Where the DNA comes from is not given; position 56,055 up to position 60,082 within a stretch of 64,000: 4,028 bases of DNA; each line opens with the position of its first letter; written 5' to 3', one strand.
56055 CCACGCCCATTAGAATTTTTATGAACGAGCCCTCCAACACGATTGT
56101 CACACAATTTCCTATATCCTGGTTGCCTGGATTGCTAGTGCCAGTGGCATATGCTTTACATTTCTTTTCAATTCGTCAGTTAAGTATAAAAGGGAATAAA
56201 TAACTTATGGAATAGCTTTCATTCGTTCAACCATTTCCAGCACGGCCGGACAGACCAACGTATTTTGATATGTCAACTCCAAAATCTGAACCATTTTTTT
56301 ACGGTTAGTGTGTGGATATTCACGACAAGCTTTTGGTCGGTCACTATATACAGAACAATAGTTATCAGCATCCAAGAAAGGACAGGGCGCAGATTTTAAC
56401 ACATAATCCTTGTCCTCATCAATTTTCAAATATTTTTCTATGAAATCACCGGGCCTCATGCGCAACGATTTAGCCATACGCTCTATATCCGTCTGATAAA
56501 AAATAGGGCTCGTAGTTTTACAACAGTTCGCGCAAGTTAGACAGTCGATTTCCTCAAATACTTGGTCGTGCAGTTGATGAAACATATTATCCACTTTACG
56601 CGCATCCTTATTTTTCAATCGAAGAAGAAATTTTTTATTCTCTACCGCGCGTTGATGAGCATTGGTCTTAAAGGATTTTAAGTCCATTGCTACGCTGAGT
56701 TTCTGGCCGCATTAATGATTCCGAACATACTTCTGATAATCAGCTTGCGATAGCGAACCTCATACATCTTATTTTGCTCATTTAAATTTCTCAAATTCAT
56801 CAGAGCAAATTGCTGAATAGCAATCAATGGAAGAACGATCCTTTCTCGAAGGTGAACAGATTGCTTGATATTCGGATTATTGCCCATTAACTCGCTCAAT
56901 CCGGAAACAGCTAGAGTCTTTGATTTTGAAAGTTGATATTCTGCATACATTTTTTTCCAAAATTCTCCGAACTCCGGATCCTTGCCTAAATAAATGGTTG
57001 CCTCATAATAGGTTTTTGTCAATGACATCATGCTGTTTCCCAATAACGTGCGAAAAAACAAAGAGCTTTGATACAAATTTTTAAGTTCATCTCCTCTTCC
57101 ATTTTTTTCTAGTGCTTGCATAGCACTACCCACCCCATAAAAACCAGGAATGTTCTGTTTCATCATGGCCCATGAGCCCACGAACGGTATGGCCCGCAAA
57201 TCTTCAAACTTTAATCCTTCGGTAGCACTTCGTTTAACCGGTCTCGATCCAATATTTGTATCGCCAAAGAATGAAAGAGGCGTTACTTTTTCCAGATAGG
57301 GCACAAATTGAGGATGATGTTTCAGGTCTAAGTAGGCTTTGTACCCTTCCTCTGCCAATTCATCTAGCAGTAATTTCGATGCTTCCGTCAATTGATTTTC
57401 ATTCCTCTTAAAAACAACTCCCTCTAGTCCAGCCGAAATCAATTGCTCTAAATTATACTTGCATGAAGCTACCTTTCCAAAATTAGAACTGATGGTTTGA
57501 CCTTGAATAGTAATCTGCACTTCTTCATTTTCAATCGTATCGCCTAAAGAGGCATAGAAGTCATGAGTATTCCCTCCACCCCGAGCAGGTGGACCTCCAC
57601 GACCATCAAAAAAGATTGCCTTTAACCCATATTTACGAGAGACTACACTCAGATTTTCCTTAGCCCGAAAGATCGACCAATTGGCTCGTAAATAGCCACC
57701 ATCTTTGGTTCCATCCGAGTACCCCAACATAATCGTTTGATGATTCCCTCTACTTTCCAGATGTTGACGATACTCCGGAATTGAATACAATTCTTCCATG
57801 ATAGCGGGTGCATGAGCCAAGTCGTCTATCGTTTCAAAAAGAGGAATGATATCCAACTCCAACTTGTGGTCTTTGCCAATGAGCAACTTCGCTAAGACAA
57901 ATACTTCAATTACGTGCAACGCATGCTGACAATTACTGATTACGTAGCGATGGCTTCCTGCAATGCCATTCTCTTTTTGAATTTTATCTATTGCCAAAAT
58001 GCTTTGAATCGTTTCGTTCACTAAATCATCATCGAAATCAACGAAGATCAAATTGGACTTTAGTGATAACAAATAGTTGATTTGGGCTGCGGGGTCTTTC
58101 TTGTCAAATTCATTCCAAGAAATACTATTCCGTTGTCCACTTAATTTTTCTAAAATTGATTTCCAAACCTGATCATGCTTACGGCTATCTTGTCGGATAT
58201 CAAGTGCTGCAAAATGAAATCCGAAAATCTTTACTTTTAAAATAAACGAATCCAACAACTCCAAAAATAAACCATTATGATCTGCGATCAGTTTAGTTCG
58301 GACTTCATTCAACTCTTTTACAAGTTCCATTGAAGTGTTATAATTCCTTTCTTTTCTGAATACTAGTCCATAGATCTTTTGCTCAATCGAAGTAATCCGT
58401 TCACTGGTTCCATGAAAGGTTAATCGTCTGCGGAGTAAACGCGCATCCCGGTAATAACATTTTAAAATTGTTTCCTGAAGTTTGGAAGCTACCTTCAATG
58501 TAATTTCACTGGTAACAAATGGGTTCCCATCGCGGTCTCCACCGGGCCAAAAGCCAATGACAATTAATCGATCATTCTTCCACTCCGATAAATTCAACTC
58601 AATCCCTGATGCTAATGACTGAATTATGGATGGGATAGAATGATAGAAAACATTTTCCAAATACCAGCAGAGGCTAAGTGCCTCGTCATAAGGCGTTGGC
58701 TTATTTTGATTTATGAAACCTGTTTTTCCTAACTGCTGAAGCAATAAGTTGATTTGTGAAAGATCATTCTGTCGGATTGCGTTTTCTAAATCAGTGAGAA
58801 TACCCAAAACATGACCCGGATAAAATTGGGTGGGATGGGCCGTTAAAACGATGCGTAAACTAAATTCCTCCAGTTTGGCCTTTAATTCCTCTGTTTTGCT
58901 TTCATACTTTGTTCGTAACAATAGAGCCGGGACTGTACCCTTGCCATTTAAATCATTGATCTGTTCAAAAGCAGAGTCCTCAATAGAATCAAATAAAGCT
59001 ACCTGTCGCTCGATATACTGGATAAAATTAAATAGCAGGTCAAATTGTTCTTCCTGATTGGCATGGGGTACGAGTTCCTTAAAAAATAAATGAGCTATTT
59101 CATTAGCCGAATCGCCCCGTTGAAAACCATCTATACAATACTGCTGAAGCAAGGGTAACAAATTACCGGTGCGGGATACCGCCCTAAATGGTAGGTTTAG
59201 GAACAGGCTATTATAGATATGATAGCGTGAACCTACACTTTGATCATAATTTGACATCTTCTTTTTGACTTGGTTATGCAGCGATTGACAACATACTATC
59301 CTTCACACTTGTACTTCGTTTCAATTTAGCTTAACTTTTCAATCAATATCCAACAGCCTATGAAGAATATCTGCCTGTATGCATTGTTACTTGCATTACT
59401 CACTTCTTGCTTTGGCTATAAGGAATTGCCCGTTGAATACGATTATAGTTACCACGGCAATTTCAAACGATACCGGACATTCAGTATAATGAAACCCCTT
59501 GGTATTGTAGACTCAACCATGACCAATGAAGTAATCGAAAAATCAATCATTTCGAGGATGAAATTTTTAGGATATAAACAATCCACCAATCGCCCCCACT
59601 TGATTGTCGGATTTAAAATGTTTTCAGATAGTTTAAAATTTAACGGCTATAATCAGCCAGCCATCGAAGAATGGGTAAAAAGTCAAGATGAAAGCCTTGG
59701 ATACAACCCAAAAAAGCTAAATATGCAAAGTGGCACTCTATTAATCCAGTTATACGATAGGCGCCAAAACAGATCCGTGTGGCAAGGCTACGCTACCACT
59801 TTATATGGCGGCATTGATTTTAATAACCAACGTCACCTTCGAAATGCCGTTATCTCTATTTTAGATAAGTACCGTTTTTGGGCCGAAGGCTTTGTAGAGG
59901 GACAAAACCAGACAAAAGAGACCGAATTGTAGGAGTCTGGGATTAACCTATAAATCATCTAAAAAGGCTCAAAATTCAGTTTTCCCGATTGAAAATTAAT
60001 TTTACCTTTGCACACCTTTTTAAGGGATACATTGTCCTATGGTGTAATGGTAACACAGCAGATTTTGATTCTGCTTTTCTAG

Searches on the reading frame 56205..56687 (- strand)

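Call 14: search_protein_families(library=pfam, proteins=[window:56205-56687:-])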
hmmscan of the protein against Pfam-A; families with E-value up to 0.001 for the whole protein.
window:56205-56687:- (160 aa): 1 family
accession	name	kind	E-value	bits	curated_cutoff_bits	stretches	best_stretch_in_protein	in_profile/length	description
PF03692.20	CxxCxxCC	-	4e-14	53.5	23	1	48-132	1-77/85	Putative zinc- or iron-chelating domain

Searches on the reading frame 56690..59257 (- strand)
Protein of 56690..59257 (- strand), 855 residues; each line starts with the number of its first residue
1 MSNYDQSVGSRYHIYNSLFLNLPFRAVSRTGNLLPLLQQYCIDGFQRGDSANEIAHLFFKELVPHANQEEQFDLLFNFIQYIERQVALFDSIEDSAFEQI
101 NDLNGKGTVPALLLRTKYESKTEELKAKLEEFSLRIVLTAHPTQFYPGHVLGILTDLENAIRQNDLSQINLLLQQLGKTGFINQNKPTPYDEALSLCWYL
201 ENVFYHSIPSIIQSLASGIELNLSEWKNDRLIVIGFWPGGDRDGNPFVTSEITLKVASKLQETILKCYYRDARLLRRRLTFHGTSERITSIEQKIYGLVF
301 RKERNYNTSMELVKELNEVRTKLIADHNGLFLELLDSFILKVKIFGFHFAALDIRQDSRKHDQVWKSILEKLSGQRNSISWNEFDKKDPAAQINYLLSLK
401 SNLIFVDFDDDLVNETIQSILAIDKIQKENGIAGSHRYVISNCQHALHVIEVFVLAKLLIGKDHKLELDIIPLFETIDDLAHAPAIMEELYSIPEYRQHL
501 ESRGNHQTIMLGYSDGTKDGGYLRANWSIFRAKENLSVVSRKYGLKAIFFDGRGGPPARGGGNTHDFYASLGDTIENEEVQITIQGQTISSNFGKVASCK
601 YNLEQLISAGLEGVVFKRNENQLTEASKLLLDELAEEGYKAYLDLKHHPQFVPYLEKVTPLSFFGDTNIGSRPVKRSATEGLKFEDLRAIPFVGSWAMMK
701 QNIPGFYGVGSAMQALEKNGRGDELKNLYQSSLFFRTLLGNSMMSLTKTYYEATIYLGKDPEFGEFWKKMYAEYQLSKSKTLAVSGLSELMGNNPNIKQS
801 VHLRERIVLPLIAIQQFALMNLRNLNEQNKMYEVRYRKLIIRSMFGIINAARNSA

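Call 14: search_protein_families(library=pfam, proteins=[window:56690-59257:-])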
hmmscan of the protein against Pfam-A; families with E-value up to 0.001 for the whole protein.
window:56690-59257:- (855 aa): 2 families
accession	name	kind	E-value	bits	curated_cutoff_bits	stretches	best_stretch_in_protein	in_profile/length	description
PF00311.23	PEPcase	-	2.3e-150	502.8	22.4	2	300-853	357-917/919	Phosphoenolpyruvate carboxylase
PF14010.12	PEPcase_2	-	1e-05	24.7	25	1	458-563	164-261/493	Phosphoenolpyruvate carboxylase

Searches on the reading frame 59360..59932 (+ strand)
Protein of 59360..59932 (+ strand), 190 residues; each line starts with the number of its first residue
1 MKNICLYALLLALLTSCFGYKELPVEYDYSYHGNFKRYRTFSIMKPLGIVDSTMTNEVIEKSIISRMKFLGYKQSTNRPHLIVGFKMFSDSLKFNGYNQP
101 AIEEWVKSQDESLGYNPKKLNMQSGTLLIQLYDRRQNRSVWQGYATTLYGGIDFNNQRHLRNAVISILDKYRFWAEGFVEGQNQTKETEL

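Call 14: search_protein_families(library=pfam, proteins=[window:59360-59932:+])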
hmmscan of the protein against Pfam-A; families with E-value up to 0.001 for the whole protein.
window:59360-59932:+ (190 aa): 1 family
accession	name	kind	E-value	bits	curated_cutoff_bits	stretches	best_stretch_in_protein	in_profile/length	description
PF13590.11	DUF4136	-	1.7e-19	71.2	32.8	1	25-171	1-150/152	Domain of unknown function (DUF4136)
